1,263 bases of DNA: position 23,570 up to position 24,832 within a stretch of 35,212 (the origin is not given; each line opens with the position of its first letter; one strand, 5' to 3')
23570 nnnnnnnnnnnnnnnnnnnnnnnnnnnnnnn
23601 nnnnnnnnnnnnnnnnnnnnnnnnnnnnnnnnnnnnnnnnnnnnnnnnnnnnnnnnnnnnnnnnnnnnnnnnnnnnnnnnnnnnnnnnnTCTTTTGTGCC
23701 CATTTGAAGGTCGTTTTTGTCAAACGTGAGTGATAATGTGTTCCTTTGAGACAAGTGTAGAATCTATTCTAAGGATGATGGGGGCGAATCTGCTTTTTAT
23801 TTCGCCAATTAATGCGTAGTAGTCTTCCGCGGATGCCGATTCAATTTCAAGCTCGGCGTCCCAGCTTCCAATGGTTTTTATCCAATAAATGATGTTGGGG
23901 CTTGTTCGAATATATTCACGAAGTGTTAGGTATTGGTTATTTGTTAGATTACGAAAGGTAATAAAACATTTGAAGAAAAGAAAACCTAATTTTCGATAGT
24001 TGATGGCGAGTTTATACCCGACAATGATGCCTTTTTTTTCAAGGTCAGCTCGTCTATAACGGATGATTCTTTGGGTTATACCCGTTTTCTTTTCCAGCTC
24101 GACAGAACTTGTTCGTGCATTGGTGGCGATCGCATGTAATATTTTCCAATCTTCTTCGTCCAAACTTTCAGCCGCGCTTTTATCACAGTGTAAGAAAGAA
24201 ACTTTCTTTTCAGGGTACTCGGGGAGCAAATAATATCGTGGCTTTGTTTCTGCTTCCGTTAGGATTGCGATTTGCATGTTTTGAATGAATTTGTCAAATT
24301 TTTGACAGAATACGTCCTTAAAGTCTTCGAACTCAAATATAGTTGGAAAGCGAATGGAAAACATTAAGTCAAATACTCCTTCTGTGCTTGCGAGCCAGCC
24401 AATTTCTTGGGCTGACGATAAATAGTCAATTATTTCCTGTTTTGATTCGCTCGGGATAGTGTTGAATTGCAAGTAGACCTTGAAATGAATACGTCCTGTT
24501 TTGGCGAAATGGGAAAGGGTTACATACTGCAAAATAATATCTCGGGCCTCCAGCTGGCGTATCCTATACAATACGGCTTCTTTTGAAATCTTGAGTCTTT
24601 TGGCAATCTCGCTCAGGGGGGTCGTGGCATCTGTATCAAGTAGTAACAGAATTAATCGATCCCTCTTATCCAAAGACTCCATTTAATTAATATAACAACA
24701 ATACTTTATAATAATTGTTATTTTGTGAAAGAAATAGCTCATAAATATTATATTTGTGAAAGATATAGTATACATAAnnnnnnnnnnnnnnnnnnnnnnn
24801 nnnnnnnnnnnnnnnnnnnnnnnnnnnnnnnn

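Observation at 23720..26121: AT-rich inserted pair: tandem Lrp-like regulator divergent from an atypical radical SAM enzyme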

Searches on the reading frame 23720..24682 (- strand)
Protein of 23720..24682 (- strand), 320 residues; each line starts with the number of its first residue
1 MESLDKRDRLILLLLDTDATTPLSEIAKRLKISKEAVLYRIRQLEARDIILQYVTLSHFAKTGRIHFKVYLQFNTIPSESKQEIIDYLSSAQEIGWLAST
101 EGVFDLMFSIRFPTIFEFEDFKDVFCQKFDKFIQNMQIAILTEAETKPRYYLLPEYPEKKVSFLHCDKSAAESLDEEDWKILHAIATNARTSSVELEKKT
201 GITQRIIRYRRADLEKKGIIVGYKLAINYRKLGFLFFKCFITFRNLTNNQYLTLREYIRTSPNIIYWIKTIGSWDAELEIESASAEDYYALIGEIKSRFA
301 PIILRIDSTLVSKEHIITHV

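Call 4: search_protein_families(library=pfam, proteins=[window:23720-24682:-], max_evalue=0.01)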
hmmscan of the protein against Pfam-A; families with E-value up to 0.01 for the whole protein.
window:23720-24682:- (320 aa): 12 families
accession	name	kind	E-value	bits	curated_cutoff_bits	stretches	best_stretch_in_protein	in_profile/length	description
PF13412.12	HTH_24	-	2.6e-15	56.2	21.9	2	4-50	1-47/48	Winged helix-turn-helix DNA-binding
PF13404.12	HTH_AsnC-type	-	6.9e-15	55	27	2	4-45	1-42/42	AsnC-type helix-turn-helix domain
PF12840.13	HTH_20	-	5.6e-06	26.7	27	1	11-50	9-48/51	Helix-turn-helix domain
PF12802.13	MarR_2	-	6.2e-06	26.7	27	0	11-50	10-50/61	MarR family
PF01037.27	AsnC_trans_reg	-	2.5e-05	24.5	25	0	247-295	6-56/73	Lrp/AsnC ligand binding domain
PF01047.28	MarR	-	2.7e-05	24.4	24.6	1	10-50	7-47/59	MarR family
PF04545.22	Sigma70_r4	-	4.9e-05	23.2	24.1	1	1-45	2-41/50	Sigma-70, region 4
PF22451.2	NirdL-like_HTH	-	0.0006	19.8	27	1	20-50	16-46/47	Siroheme decarboxylase NirDL-like HTH domain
PF08279.18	HTH_11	-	0.00081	19.7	25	0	9-46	4-41/55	HTH domain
PF08280.17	HTH_Mga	-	0.0052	17.2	23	0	10-45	10-44/59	M protein trans-acting positive regulator (MGA) HTH domain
PF04967.18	HTH_10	-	0.0088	16.3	23.1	0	16-45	19-48/53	HTH DNA binding domain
PF04182.18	B-block_TFIIIC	-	0.0091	16.5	22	0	193-225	21-53/73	B-block binding subunit of TFIIIC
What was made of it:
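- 23720..24682 (-): Tandem (single-chain dimer) Lrp/AsnC-family regulator, 320 aa, paralogue group 'W'. It has two HTH_AsnC modules (aa 4-50 and about 174-223), each followed by a RAM-type ligand-binding module. Pfam HTH_AsnC-type 55 bits and HTH_24 56 bits, two stretches each (call 4).
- On Lrp/AsnC (FFRP) transcription factors: PF13404 scores 55 bits (cut-off 27) in two stretches (call 4). PF01037 scores only 24.5 bits against a 25 cut-off (call 4).
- On Siroheme decarboxylase (AhbA/AhbB, NirDL/GH): PF22451 scores 19.8 against 27 (call 4).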

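Call 5: search_protein_families(library=ncbifam, proteins=[window:23720-24682:-], max_evalue=0.01)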
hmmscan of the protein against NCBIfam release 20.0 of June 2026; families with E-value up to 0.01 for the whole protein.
window:23720-24682:- (320 aa): 15 families
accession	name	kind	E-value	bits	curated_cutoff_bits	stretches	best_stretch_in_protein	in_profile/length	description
NF040820.1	trans_reg_LrpA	equivalog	1.2e-22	80.3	250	2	4-63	2-61/141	HTH-type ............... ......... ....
NF008384.0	PRK11179.1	equivalog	3.6e-16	59.3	227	2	172-279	5-111/153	transcriptional regulator AsnC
NF040947.1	trans_reg_LysM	equivalog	2.8e-14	53.1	180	2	4-117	1-110/136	HTH-type transcriptional regulator LysM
NF053758.1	ChrTpTrnRegChrS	equivalog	5.4e-14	52.3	250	2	169-235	7-73/158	chromate efflux transcriptional regulator ChrS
NF008370.0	PRK11169.1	equivalog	4.7e-13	49.1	233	2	167-295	5-134/164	leucine-responsive transcriptional regulator Lrp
NF041395.1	TranRegLrpA1_Halo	equivalog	6.4e-12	45.7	250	2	8-111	7-108/142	HTH-type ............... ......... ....1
NF041396.1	TranRegLrp_Halo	equivalog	4.1e-08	33.2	190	1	176-234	5-63/149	HTH-type transcriptional regulator Lrp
NF053660.1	ORF80_fam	equivalog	7.9e-05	22.5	95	0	180-220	6-46/70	ORF80 family leucine zipper DNA-binding protein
TIGR02702.1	SufR_cyano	equivalog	0.00028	20.6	178.8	0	6-68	3-61/208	iron-sulfur cluster biosynthesis transcriptional regulator SufR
NF053606.1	Sta1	subfamily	0.00056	20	80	0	4-67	18-79/100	Sta1 family transcriptional regulator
TIGR02937.1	sigma70-ECF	superfamily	0.0024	17.5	42.9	0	1-43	115-156/165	sigma-70 family RNA polymerase sigma factor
NF040939.2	trans_reg_lrs14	equivalog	0.0026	17.8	90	0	11-68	27-82/103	Lrs14 family HTH-type transcriptional regulator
NF040707.3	Siroheme_Dcarb_AhbB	equivalog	0.0038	17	125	0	20-63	13-56/146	siroheme decarboxylase subunit beta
NF040708.3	Siroheme_Dcarb_AhbA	equivalog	0.0051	16.6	140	0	20-114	16-107/144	siroheme decarboxylase subunit alpha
NF038251.1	AdcR_fam_Zn_TF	equivalog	0.0073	16.6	175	0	10-51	40-80/143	zinc-dependent MarR family transcriptional regulator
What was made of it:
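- On Siroheme decarboxylase (AhbA/AhbB, NirDL/GH): NF040707 scores 17.0 bits against 125 and NF040708 scores 16.6 against 140 (call 5).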

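Call 6: search_solved_structures(query=window:23720-24682:-, max_evalue=0.01, show_alignments=2)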
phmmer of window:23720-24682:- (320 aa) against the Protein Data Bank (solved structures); distinct sequences matched with E-value up to 0.01: 22.
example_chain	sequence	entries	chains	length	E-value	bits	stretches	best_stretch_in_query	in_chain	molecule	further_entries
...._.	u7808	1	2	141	7.2e-09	38.8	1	174-236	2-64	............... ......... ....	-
2cfx_A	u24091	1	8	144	1.3e-07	34.7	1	174-292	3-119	HTH-TYPE TRANSCRIPTIONAL REGULATOR LRPC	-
7fby_A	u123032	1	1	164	2.1e-07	34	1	3-144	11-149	Transcriptional regulatory protein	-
9w4v_A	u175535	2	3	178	3e-07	33.5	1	3-144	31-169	Uncharacterized HTH-type transcriptional regulator PH0140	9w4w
2cg4_A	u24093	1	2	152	1.9e-05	27.6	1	174-246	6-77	REGULATORY PROTEIN ASNC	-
2cyy_A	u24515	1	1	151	3.5e-05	26.7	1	174-294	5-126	Putative HTH-type transcriptional regulator PH1519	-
1ri7_A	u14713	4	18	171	4.2e-05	26.4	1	173-294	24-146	Putative transcriptional regulator | Putative HTH-type transcriptional regulator PH1519 | Uncharacterized HTH-type transcriptional regulator PH1519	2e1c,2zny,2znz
2w25_A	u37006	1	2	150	0.00035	23.4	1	2-64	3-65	PROBABLE TRANSCRIPTIONAL REGULATORY PROTEIN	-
2vbw_A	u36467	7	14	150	0.00036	23.4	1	2-64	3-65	TRANSCRIPTIONAL REGULATORY PROTEIN | PROBABLE TRANSCRIPTIONAL REGULATORY PROTEIN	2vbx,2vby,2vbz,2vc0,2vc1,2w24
2w29_A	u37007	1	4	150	0.00037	23.3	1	2-230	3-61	PROBABLE TRANSCRIPTIONAL REGULATORY PROTEIN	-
2qz8_A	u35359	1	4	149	0.0004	23.2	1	2-64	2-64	Probable transcriptional regulatory protein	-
2ia0_A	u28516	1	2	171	0.0005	22.9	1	4-90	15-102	Putative HTH-type transcriptional regulator PF0864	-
2ivm_A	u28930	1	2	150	0.00068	22.5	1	2-64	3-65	TRANSCRIPTIONAL REGULATORY PROTEIN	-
2gqq_A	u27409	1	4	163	0.00072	22.4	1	168-234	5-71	Leucine-responsive regulatory protein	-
2l4a_A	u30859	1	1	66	0.0011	21.8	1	168-228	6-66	Leucine responsive regulatory protein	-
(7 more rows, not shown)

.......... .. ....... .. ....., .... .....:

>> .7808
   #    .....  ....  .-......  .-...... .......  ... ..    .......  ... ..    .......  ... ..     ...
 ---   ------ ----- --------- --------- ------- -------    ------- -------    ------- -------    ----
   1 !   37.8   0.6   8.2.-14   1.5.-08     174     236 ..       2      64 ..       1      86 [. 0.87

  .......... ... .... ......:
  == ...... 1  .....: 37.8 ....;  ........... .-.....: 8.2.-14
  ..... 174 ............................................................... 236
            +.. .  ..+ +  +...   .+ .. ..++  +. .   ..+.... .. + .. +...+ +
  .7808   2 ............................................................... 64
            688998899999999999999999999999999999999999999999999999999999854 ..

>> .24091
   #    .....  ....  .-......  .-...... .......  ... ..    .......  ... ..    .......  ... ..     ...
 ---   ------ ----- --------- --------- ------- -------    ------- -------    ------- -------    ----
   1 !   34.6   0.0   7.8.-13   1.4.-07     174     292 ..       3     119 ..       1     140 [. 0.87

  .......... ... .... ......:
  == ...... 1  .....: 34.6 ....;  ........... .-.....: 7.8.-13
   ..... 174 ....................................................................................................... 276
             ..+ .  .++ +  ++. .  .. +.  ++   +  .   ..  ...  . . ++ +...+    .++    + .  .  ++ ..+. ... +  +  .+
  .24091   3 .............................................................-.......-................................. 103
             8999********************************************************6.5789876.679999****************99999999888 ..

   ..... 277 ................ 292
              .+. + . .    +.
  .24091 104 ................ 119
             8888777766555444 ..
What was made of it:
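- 23720..24682 (-): Best PDB sequence hits are LrpA and LrpC (call 6).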

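Call 32: find_homologous_proteins(query=window:23720-24682:-)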
Query window:23720-24682:- (320 aa): 43 proteins with E <= 0.001 among 1604 candidates.
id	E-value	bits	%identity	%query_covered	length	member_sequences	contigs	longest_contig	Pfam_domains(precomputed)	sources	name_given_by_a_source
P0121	1.8e-206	702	100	100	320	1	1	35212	PF01047.29,PF12840.14,PF13412.13,PF01037.29,PF13404.13,PF12802.14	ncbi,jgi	jgi:DNA-binding Lrp family transcriptional regulator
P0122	1.7e-181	620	88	100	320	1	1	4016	PF01047.29,PF12840.14,PF13412.13,PF01037.29,PF13404.13,PF12802.14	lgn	-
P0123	3.3e-177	606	85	100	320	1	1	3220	PF01047.29,PF12840.14,PF13412.13,PF01037.29,PF13404.13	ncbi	-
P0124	2.4e-164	564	79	100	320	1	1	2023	PF01047.29,PF12840.14,PF13412.13,PF01037.29,PF13404.13,PF12802.14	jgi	jgi:DNA-binding Lrp family transcriptional regulator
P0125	1.4e-134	466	63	99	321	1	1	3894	PF01047.29,PF12840.14,PF13412.13,PF08279.19,PF01037.29,PF13404.13,PF12802.14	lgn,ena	-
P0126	8.7e-134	464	66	99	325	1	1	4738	PF01047.29,PF13412.13,PF08279.19,PF01037.29,PF13404.13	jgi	jgi:DNA-binding Lrp family transcriptional regulator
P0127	1.2e-131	457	66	99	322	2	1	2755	PF01047.29,PF13412.13,PF13730.13,PF01037.29,PF13404.13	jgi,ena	-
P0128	7.5e-121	421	58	99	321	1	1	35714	PF01047.29,PF13412.13,PF01037.29,PF13404.13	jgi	jgi:Lrp/AsnC family leucine-responsive transcriptional regulator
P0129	1.5e-120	420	58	100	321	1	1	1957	PF22451.3,PF13412.13,PF13404.13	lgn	-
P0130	2.9e-119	416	58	99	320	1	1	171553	PF22451.3,PF01047.29,PF13412.13,PF08279.19,PF01037.29,PF13404.13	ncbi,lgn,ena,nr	ncbi:MAG: Lrp/AsnC family transcriptional regulator [Candidatus Woesearchaeota archaeon]|nr:Lrp/AsnC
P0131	2.0e-118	413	58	100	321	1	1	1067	PF01047.29,PF13412.13,PF01037.29,PF13404.13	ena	-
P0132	7.8e-117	408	57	98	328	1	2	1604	PF22451.3,PF01047.29,PF13412.13,PF01037.29,PF13404.13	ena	-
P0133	1.6e-113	397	55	100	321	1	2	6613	PF22451.3,PF12840.14,PF13412.13,PF01037.29,PF13404.13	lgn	-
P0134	4.6e-112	392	54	100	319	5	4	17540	PF13412.13,PF01037.29,PF13404.13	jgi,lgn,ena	-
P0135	4.9e-112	392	55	99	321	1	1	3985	PF13412.13,PF01037.29,PF13404.13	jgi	jgi:Lrp/AsnC family transcriptional regulator, leucine-responsive regulatory protein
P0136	2.7e-111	390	56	99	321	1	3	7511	PF12840.14,PF13412.13,PF01037.29,PF13404.13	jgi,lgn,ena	-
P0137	4.8e-111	389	56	100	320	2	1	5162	PF22451.3,PF13412.13,PF01037.29,PF13404.13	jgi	-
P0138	2.8e-110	387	58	95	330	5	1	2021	PF01047.29,PF12840.14,PF13412.13,PF08279.19,PF01037.29,PF13404.13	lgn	-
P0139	4.3e-103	363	52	99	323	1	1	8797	PF01047.29,PF12840.14,PF13412.13,PF01037.29,PF13404.13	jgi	jgi:Lrp/AsnC family transcriptional regulator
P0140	5.6e-102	359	51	100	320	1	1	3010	PF13412.13,PF13404.13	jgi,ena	-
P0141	2.7e-100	354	51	99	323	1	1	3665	PF13412.13,PF01037.29,PF13404.13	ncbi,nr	ncbi:MAG: Lrp/AsnC family transcriptional regulator [Candidatus Aenigmarchaeota archaeon]|nr:Lrp/Asn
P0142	8.6e-100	352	50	99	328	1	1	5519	PF01047.29,PF12840.14,PF13412.13,PF01022.27,PF01037.29,PF13404.13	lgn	-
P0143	2.6e-99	351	51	99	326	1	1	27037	PF01047.29,PF12840.14,PF13412.13,PF01037.29,PF13404.13,PF12802.14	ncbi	ncbi:MAG: Lrp/AsnC family transcriptional regulator [Candidatus Aenigmatarchaeota archaeon]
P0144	3.5e-99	350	51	99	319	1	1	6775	PF13412.13,PF01037.29,PF13404.13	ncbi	-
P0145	7.7e-99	349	52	99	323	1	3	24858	PF12840.14,PF13412.13,PF01037.29,PF13404.13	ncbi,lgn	-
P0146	3.9e-98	347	52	99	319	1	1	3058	PF13412.13,PF01037.29,PF13404.13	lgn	-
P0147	2.1e-97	344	50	99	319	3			PF13412.13,PF01037.29,PF13404.13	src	-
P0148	1.1e-95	339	52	91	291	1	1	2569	PF13412.13,PF01037.29,PF13404.13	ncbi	-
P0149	1.8e-95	338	49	99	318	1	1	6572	PF01047.29,PF12840.14,PF13412.13,PF08279.19,PF01037.29,PF13404.13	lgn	-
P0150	1.5e-94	335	48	99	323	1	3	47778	PF01047.29,PF13412.13,PF01037.29,PF13404.13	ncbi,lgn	-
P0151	2.7e-94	334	46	99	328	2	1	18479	PF01047.29,PF12840.14,PF13412.13,PF01037.29,PF13404.13,PF12802.14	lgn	-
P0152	1.4e-93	332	47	100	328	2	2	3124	PF13412.13,PF01037.29,PF13518.13,PF13404.13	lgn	-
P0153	6.2e-91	323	48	98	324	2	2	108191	PF12840.14,PF13412.13,PF01037.29,PF13404.13,PF12802.14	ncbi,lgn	-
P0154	2.0e-83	298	47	94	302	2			PF01047.29,PF13412.13,PF01037.29,PF04182.19,PF13404.13,PF12802.14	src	-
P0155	3.4e-82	294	42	99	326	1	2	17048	PF01047.29,PF12840.14,PF13412.13,PF01037.29,PF13404.13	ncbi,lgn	-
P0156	6.7e-80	287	41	99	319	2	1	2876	PF01047.29,PF12840.14,PF13412.13,PF01037.29,PF13404.13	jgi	-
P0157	2.0e-71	259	90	42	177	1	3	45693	PF01037.29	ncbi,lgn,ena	-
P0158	6.9e-62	228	50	67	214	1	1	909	PF13412.13,PF13404.13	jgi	jgi:DNA-binding Lrp family transcriptional regulator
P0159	3.8e-57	212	57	56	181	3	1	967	PF13412.13,PF01037.29,PF13404.13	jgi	-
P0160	1.6e-46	177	32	98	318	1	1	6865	PF01047.29,PF12840.14,PF13412.13,PF13404.13,PF12802.14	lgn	-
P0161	2.0e-40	157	33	96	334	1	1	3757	PF01047.29,PF13412.13,PF13404.13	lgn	-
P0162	2.6e-31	127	33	93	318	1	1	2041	PF01047.29,PF12840.14,PF13412.13,PF08279.19,PF01037.29,PF13404.13,PF12802.14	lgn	-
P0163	2.9e-12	65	26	95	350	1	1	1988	PF13412.13,PF08279.19,PF13404.13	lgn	-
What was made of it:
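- Closest known: Archaeal Lrp/AsnC. Different: The protein belongs to a DPANN-specific paralogue group (call 32).
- The W-group Lrp forms its own orthologue set (call 32).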

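Call 33: find_encoding_contigs(protein=P0122, flank=4000, max_places=1)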
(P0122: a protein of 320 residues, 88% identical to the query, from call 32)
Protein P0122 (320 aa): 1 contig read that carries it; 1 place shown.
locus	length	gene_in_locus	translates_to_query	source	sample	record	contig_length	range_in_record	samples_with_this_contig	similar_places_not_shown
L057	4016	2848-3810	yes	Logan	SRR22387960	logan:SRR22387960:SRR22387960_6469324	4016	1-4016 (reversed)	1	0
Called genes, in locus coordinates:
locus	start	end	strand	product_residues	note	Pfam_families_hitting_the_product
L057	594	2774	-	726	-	PF04055:Radical_SAM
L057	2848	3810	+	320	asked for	PF01047:MarR (faint), PF12802:MarR_2 (faint), PF13404:HTH_AsnC-type, PF13412:HTH_24, PF12840:HTH_20 (faint), PF01037:AsnC_trans_reg (faint)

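Call 34: find_encoding_contigs(protein=P0130, flank=5000, max_places=1)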
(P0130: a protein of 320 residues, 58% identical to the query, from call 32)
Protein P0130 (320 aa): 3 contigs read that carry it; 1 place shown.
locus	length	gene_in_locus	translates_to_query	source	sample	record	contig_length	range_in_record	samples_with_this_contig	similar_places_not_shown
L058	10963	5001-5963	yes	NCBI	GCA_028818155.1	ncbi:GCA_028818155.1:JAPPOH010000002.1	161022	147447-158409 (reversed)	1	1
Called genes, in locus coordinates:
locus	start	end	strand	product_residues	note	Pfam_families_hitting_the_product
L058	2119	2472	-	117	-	-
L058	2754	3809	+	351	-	-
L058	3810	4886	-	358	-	PF13433:Peripla_BP_5, PF13458:Peripla_BP_6, PF01094:ANF_receptor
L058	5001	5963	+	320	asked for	PF01047:MarR (faint), PF08279:HTH_11 (faint), PF13404:HTH_AsnC-type, PF13412:HTH_24, PF22451:NirdL-like_HTH (faint), PF01037:AsnC_trans_reg (faint), PF13404:HTH_AsnC-type, PF13412:HTH_24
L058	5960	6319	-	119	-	PF10130:PIN_2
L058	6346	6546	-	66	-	PF26688:RHH_12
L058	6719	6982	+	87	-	-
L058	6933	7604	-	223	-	PF20143:NAD_kinase_C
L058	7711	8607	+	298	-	-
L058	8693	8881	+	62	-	PF00833:Ribosomal_S17e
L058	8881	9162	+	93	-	PF01918:Alba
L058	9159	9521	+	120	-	-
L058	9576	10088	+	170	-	-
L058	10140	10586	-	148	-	-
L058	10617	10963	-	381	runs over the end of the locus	PF00438:S-AdoMet_synt_N, PF02772:S-AdoMet_synt_M, PF02773:S-AdoMet_synt_C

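Call 35: find_encoding_contigs(protein=P0128, flank=5000, max_places=1)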
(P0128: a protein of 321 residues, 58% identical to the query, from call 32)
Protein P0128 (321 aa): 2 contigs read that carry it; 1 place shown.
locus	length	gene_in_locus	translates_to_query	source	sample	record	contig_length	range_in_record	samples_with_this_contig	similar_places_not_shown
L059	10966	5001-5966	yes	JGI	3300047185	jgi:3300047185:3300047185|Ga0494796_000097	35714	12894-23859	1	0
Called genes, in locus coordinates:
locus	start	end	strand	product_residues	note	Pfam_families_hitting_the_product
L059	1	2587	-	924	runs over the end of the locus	PF00133:tRNA-synt_1, PF09334:tRNA-synt_1g, PF13603:tRNA-synt_1_2, PF01406:tRNA-synt_1e (weak), PF09334:tRNA-synt_1g, PF08264:Anticodon_1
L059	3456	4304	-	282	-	-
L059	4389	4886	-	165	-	-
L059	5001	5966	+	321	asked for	PF01047:MarR (faint), PF13404:HTH_AsnC-type, PF13412:HTH_24, PF01037:AsnC_trans_reg (faint), PF13404:HTH_AsnC-type (weak), PF13412:HTH_24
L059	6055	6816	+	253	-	PF00142:Fer4_NifH, PF01656:CbiA, PF02374:ArsA_ATPase (weak), PF06564:CBP_BcsQ, PF10609:ParA, PF13614:AAA_31, PF13500:AAA_26 (weak)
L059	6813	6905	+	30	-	-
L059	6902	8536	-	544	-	PF03483:B3_4, PF03484:B5, PF17759:tRNA_synthFbeta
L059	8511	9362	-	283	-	PF14528:LAGLIDADG_3 (faint)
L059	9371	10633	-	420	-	PF01409:tRNA-synt_2d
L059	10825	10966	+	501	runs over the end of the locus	PF00587:tRNA-synt_2b, PF03129:HGTP_anticodon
